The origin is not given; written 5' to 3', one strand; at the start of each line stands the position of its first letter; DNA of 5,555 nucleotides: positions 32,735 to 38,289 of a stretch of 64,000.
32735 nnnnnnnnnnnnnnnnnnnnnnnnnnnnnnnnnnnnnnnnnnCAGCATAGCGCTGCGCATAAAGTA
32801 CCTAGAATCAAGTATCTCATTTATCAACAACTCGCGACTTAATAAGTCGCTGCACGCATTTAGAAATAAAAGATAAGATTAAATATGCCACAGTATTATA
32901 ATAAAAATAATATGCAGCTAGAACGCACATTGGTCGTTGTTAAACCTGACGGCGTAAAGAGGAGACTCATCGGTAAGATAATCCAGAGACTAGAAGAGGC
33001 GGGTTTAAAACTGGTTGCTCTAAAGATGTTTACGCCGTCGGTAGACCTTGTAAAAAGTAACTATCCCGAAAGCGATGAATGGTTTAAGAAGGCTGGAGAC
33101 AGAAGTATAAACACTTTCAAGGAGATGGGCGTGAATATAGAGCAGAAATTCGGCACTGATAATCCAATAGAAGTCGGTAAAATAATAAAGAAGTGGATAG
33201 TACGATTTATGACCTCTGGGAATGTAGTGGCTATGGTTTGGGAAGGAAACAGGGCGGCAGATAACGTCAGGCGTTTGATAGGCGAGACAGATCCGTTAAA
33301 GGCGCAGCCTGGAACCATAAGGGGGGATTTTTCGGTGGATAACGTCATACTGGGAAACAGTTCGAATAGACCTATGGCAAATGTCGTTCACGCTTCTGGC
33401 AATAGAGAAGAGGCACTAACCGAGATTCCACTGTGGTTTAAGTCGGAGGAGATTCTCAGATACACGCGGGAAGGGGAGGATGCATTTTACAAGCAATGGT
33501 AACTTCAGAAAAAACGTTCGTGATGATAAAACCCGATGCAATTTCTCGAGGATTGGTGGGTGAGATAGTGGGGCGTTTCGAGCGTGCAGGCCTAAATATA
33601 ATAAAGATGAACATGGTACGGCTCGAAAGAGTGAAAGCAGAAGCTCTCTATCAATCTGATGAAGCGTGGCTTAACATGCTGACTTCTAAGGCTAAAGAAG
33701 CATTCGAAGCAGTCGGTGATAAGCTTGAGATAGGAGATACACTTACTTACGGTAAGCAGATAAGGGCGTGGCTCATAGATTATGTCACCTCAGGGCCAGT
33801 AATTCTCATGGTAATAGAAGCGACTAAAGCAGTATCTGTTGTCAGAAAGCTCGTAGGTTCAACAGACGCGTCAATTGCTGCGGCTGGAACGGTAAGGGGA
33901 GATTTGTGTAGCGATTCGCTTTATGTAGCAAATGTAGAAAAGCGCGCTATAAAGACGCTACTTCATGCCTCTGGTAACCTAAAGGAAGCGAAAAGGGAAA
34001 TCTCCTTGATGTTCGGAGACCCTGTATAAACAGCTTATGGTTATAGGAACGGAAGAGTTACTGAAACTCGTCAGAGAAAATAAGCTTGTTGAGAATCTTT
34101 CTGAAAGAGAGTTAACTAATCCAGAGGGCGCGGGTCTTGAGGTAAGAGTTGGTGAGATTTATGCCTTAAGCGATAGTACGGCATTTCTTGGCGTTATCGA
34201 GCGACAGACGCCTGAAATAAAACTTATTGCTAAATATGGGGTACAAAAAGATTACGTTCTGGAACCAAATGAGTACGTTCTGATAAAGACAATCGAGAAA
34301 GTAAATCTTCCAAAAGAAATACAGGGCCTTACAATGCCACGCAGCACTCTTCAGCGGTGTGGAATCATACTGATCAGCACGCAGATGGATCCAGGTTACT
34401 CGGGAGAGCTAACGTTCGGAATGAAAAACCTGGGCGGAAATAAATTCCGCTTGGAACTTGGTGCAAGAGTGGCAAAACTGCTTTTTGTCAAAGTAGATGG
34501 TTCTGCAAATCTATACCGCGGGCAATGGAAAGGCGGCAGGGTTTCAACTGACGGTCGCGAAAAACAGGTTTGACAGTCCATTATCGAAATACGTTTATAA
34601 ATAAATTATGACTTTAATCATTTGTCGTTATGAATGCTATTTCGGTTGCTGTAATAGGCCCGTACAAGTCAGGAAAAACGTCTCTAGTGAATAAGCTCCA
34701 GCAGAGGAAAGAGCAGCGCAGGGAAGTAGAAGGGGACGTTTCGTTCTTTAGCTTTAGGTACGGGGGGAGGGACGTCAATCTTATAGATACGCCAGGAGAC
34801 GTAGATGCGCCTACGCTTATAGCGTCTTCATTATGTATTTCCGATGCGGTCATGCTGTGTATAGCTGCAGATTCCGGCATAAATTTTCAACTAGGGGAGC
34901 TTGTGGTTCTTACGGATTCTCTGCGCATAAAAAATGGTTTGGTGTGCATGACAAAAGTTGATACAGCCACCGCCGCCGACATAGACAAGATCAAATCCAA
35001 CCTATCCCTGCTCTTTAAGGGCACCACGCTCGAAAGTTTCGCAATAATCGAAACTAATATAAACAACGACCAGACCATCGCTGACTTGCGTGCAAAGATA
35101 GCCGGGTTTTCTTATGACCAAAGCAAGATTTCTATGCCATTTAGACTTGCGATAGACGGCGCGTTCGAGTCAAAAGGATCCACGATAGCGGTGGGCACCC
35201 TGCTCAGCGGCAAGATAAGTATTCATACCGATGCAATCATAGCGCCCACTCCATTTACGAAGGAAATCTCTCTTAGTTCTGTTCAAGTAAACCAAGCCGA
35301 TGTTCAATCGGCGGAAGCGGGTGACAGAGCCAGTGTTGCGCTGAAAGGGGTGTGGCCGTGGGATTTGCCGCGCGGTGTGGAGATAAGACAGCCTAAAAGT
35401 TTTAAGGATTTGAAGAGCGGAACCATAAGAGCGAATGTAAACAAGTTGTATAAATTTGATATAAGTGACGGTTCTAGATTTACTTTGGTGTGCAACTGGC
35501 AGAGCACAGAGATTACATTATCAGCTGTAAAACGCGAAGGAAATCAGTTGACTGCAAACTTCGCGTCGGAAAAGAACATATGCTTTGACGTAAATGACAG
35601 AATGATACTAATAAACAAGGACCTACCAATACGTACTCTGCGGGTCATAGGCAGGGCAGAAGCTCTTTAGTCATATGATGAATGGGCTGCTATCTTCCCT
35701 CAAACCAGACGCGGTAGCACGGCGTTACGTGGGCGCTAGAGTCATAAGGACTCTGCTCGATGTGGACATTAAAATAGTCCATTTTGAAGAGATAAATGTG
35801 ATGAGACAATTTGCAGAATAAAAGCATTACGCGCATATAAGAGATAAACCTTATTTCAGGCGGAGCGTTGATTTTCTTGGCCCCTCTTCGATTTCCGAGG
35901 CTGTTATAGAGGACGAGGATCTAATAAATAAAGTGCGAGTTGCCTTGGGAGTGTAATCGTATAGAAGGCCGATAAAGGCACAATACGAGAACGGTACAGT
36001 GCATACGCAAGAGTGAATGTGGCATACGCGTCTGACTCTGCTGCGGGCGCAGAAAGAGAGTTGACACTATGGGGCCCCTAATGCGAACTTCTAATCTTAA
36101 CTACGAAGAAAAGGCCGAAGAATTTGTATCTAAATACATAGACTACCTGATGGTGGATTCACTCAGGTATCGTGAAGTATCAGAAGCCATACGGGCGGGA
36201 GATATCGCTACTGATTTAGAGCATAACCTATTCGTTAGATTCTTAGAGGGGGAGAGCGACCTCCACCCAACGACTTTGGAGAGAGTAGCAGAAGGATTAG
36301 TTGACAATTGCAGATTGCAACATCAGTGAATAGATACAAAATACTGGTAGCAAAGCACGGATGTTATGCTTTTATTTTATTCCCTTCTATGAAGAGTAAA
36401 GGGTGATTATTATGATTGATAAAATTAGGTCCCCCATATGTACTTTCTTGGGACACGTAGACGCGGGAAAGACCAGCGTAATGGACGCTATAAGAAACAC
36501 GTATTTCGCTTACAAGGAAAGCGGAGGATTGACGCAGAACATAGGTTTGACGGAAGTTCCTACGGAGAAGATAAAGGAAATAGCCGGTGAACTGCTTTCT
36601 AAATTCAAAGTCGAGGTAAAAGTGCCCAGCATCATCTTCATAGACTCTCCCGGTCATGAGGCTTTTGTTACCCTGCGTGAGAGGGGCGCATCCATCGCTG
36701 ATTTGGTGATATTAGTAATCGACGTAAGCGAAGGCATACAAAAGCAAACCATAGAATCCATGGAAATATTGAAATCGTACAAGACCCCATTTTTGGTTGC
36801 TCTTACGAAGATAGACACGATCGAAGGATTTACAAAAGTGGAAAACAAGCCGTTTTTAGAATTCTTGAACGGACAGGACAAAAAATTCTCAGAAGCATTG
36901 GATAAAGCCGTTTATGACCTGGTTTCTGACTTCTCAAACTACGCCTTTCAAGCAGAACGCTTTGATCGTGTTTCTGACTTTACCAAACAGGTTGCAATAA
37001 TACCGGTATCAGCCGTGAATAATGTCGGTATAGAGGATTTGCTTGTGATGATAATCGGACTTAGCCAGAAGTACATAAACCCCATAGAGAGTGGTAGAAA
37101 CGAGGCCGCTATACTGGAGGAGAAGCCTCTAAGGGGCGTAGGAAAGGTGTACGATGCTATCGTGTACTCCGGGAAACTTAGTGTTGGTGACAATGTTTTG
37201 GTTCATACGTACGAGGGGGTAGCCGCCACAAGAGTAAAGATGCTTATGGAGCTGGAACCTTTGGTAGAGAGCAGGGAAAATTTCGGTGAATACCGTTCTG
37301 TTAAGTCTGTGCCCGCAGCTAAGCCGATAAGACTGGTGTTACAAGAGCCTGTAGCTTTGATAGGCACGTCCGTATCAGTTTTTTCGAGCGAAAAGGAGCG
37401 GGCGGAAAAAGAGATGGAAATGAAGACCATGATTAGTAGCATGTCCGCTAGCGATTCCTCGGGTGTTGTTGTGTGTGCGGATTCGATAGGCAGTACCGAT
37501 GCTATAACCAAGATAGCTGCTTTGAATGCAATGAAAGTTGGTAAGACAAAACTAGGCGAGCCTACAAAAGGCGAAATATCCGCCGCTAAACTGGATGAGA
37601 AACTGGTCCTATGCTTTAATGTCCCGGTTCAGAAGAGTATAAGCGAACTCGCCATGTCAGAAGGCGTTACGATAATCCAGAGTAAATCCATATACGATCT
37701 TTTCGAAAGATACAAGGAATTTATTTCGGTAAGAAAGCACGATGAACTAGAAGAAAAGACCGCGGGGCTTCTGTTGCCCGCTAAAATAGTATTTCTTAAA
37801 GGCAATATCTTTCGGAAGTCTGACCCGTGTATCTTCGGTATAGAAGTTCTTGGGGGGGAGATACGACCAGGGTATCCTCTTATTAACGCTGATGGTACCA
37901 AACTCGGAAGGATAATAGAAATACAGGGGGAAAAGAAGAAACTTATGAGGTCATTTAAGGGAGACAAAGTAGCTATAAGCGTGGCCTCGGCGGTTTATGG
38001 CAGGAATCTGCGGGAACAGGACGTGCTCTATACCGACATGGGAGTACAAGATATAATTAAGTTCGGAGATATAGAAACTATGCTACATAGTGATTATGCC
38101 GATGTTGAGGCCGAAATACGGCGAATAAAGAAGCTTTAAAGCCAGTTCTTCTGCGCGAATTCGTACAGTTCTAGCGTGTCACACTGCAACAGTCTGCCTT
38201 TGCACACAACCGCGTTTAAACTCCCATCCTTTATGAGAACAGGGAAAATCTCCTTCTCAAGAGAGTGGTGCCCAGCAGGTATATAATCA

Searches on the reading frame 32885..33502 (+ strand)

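Call 46: search_protein_families(library=pfam, proteins=[window:32885-33502:+], max_evalue=0.01)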
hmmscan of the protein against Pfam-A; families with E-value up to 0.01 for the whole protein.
window:32885-33502:+ (205 aa): 1 family
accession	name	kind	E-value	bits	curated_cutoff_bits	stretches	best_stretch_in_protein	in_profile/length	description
PF00334.24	NDK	-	3e-38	131.2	27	2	105-190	60-135/135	Nucleoside diphosphate kinase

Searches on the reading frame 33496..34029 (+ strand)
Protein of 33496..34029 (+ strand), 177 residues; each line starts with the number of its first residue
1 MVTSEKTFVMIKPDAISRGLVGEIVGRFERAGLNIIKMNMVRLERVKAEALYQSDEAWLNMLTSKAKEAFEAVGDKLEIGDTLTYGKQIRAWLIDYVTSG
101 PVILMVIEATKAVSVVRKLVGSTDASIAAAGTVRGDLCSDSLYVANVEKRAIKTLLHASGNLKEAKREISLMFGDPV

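Call 46: search_protein_families(library=pfam, proteins=[window:33496-34029:+], max_evalue=0.01)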
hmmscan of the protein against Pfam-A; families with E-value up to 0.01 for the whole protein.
window:33496-34029:+ (177 aa): 1 family
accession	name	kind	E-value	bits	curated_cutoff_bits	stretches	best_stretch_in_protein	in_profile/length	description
PF00334.24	NDK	-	2.9e-33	115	27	2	91-174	58-131/135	Nucleoside diphosphate kinase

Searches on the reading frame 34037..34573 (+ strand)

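Call 47: search_protein_families(library=pfam, proteins=[window:34037-34573:+], max_evalue=0.01)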
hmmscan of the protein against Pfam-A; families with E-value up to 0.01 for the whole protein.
window:34037-34573:+ (178 aa): 2 families
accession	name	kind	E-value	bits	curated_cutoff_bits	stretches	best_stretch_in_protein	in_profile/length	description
PF22769.1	DCD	-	2e-25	90.1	27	1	5-152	4-152/153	dCTP deaminase-like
PF00692.24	dUTPase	-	4.1e-13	49.7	22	1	69-155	20-106/129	dUTPase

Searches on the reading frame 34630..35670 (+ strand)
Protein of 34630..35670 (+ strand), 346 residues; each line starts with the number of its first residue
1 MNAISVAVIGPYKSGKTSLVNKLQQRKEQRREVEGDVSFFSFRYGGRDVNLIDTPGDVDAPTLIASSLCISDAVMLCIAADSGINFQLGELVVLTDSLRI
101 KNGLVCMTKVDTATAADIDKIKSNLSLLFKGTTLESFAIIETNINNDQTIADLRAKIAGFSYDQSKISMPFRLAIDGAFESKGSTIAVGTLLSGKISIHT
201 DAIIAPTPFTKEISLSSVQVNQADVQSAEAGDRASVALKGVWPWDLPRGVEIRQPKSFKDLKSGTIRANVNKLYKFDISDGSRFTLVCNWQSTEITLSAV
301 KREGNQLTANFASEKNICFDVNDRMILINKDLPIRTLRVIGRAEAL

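Call 46: search_protein_families(library=pfam, proteins=[window:34630-35670:+], max_evalue=0.01)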
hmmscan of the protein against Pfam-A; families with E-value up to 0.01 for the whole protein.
window:34630-35670:+ (346 aa): 6 families
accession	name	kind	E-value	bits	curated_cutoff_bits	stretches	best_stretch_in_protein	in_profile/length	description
PF00009.33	GTP_EFTU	-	4.5e-16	59.4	26.5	1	26-134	48-151/188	Elongation factor Tu GTP binding domain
PF09439.16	SRPRB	-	5.5e-07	29.6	25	1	5-164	5-173/178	Signal recognition particle receptor beta subunit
PF01926.29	MMR_HSR1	-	1.7e-05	25.3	21.9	1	6-79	2-82/113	50S ribosome-binding GTPase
PF03144.31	GTP_EFTU_D2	-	1.8e-05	25.5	30.3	1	185-241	2-61/73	Elongation factor Tu domain 2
PF00350.29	Dynamin_N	-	0.002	18.6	27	0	6-27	1-22/168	Dynamin family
PF21440.4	aSelB_III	-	0.0038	17.7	19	1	292-343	52-102/108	Archaeal selenocysteine-specific elongation factor, domain III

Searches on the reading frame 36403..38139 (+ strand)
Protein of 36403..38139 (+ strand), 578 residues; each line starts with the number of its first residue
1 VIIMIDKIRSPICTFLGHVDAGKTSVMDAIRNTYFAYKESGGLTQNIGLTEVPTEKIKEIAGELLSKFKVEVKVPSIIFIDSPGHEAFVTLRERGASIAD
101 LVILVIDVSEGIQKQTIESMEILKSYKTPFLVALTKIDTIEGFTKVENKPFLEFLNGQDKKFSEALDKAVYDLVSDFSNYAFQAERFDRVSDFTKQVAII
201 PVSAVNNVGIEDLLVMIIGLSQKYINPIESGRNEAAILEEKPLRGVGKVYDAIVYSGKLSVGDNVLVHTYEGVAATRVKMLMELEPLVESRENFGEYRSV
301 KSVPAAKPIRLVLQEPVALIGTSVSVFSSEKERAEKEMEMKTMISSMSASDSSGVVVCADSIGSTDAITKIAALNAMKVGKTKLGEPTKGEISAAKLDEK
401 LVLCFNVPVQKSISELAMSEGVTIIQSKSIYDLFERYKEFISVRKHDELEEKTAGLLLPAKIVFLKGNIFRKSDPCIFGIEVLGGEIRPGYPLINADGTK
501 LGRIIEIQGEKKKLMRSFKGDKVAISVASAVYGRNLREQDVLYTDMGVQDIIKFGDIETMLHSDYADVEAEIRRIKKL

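Call 16: search_protein_families(library=pfam, proteins=[window:36403-38139:+], max_evalue=0.01)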
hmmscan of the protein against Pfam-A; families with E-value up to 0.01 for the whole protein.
window:36403-38139:+ (578 aa): 6 families
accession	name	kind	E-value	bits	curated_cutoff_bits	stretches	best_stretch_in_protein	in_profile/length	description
PF00009.33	GTP_EFTU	-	6.7e-33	114.3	26.5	1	12-220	5-185/188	Elongation factor Tu GTP binding domain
PF14578.12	GTP_EFTU_D4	-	6.1e-27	93.8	23.8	1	459-543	2-86/86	Elongation factor Tu domain 4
PF11987.13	IF-2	-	7.9e-15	55.2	27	1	330-438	2-117/117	Translation-initiation factor 2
PF01926.29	MMR_HSR1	-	1.3e-07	32.2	21.9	1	14-136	3-113/113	50S ribosome-binding GTPase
PF03029.23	ATP_bind_1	-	3.7e-05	24.1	27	1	74-217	91-234/240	Conserved hypothetical ATP binding protein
PF03144.31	GTP_EFTU_D2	-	0.0018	19.1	30.3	0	247-283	1-43/73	Elongation factor Tu domain 2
